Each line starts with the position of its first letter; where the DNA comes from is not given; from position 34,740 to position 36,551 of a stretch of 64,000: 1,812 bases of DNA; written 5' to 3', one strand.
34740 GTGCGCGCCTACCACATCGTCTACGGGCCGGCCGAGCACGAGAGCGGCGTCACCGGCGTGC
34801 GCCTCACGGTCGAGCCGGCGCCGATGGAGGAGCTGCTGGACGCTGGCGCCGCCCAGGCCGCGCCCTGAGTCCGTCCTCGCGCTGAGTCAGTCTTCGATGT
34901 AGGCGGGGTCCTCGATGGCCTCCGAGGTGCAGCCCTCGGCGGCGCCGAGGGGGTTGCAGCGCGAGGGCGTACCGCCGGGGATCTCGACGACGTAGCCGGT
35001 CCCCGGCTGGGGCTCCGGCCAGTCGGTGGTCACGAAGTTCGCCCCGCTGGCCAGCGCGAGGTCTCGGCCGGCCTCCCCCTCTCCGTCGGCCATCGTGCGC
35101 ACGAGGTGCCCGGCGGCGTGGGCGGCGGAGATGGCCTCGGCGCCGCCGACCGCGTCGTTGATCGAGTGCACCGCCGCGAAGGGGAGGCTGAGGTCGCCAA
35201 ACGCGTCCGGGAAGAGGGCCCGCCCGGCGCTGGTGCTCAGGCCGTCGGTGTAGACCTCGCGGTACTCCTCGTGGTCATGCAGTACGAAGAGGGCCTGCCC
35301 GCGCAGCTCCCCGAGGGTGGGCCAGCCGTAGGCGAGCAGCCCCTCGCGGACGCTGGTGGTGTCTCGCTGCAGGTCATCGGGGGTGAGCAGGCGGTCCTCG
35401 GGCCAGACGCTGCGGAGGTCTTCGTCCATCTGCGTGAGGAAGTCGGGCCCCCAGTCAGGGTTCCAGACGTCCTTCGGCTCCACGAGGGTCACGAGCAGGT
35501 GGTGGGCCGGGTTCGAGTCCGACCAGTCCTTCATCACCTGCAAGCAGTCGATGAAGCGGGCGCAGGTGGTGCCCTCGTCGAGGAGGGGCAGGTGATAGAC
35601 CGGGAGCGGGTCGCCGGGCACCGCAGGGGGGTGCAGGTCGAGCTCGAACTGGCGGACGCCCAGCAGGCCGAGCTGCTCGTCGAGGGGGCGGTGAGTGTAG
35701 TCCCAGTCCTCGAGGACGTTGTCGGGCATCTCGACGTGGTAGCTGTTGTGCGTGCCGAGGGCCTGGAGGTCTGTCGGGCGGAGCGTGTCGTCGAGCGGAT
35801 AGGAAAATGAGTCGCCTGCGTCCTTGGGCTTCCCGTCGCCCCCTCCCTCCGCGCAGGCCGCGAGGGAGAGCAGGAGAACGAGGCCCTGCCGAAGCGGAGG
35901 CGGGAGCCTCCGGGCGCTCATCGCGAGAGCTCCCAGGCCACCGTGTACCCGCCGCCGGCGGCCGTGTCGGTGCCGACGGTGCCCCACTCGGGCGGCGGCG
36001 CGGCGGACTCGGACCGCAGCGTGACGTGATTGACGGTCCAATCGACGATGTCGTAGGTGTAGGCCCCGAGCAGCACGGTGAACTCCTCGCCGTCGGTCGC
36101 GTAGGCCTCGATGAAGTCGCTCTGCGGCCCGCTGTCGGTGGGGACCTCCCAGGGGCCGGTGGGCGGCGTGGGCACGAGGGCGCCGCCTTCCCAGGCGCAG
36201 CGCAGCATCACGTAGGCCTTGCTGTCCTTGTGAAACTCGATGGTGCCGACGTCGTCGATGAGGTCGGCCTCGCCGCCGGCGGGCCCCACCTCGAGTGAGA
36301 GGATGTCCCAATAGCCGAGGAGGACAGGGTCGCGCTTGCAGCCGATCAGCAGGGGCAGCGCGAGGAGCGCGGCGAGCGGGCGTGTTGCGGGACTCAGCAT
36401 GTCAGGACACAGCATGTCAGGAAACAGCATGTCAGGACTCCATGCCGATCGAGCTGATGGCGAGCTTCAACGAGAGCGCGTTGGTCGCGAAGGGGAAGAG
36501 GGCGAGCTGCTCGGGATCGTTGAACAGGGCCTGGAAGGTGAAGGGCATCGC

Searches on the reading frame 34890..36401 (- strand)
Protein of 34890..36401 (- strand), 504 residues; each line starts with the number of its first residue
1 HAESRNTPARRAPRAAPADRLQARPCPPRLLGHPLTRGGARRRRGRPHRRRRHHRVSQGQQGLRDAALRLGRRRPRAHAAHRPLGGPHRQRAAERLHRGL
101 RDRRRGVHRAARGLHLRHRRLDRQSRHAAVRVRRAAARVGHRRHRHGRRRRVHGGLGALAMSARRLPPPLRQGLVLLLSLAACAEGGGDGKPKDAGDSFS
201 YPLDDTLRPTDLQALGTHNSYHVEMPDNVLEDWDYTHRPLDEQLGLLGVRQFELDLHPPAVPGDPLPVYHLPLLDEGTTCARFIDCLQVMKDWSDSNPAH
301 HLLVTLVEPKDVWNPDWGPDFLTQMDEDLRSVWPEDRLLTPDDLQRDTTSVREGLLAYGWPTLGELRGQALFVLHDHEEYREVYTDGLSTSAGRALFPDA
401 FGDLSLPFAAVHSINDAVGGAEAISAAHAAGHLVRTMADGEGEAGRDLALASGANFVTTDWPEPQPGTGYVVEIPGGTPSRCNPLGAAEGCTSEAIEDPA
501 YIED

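Call 11: search_protein_families(library=pfam, proteins=[window:34890-36401:-], max_evalue=0.001)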
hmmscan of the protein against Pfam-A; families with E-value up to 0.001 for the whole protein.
window:34890-36401:- (504 aa): 1 family
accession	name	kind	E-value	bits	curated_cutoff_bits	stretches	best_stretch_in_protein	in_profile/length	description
PF16670.11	PI-PLC-C1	-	3.8e-54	184.4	29.9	2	267-484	97-329/329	Phosphoinositide phospholipase C, Ca2+-dependent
